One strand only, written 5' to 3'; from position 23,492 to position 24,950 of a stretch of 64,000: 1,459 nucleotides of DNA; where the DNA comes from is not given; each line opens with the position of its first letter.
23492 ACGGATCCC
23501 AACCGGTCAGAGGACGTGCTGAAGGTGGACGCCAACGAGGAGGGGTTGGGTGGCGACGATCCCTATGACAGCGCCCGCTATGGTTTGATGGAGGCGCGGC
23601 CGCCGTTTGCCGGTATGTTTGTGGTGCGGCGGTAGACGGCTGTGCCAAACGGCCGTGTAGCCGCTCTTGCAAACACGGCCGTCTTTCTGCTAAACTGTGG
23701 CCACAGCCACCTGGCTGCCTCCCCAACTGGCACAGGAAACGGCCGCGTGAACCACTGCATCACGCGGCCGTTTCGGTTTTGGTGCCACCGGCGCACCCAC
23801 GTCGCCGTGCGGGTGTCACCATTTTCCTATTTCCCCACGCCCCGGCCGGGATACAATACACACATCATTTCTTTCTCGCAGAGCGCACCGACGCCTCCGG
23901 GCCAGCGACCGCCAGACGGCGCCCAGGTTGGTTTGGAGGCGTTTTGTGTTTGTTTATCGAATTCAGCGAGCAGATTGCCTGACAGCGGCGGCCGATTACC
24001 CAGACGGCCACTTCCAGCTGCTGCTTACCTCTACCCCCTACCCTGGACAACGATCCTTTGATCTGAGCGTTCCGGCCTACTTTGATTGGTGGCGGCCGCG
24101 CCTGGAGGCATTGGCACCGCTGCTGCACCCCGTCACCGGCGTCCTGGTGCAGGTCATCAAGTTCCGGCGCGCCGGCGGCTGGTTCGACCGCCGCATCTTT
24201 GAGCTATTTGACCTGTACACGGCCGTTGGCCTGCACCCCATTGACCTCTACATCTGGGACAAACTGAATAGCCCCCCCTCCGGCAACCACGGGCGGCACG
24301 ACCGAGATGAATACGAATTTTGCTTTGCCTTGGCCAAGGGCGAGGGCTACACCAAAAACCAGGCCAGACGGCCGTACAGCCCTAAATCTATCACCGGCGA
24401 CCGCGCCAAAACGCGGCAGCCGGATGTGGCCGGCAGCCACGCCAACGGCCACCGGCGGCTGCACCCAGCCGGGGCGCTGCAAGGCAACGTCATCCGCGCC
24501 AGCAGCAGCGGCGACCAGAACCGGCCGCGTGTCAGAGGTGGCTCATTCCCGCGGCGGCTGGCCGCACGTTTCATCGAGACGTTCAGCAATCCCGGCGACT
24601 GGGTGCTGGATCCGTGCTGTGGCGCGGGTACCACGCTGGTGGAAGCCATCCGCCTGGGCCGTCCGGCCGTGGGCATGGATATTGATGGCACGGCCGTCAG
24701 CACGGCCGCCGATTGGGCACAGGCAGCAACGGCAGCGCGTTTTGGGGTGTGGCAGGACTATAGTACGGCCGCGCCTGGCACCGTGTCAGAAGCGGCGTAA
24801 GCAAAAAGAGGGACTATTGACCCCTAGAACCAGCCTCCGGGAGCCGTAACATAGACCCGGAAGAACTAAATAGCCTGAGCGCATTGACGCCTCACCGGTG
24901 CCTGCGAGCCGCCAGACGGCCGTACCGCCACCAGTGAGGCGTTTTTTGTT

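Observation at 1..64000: The palindromic octamer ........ is massively over-represented (HIP1-like), and even denser in the prophage than in the host flanks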

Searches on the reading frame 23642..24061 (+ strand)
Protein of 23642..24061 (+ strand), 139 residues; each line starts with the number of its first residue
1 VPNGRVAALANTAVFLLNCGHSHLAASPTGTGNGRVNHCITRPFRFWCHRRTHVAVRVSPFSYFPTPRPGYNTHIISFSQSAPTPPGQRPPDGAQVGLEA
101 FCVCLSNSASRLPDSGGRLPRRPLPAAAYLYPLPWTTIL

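Call 55: search_protein_families(library=pfam, proteins=[window:23642-24061:+], max_evalue=0.01)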
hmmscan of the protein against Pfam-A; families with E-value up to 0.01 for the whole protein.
window:23642-24061:+ (139 aa): 0 families

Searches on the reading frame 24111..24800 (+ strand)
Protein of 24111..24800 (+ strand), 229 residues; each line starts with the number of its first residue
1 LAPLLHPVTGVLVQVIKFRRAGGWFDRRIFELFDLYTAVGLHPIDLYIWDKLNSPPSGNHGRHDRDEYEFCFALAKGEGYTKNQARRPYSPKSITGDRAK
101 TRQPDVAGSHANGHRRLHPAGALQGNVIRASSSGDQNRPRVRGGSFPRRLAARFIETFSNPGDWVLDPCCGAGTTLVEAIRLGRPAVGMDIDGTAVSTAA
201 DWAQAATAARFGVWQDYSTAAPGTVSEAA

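Call 54: search_protein_families(library=phrogs, proteins=[window:24111-24800:+], max_evalue=0.001)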
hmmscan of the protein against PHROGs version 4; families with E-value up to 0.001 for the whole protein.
window:24111-24800:+ (229 aa): 9 families
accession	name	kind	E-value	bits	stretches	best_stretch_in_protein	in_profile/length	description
phrog_67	-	other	9.2e-19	68.9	1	37-209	210-349/743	DNA methyltransferase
phrog_3008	-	other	1.1e-09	39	1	149-201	157-209/244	DNA methyltransferase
phrog_498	-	other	5.6e-09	36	1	73-197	324-414/633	DNA methyltransferase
phrog_18146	-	other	5e-08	33.3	1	145-193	52-101/452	DNA methyltransferase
phrog_18293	-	other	1.4e-07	32.4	1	147-201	51-105/119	methyltransferase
phrog_10183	-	other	5.1e-06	26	1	164-197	118-151/889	DNA methyltransferase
phrog_6952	-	other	2.6e-05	25.2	1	147-194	119-166/181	DNA methyltransferase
phrog_23148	-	unknown function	4.9e-05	24.4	1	132-206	79-149/165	-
phrog_16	-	DNA, RNA and nucleotide metabolism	5.6e-05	22.5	1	152-207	858-913/986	DNA helicase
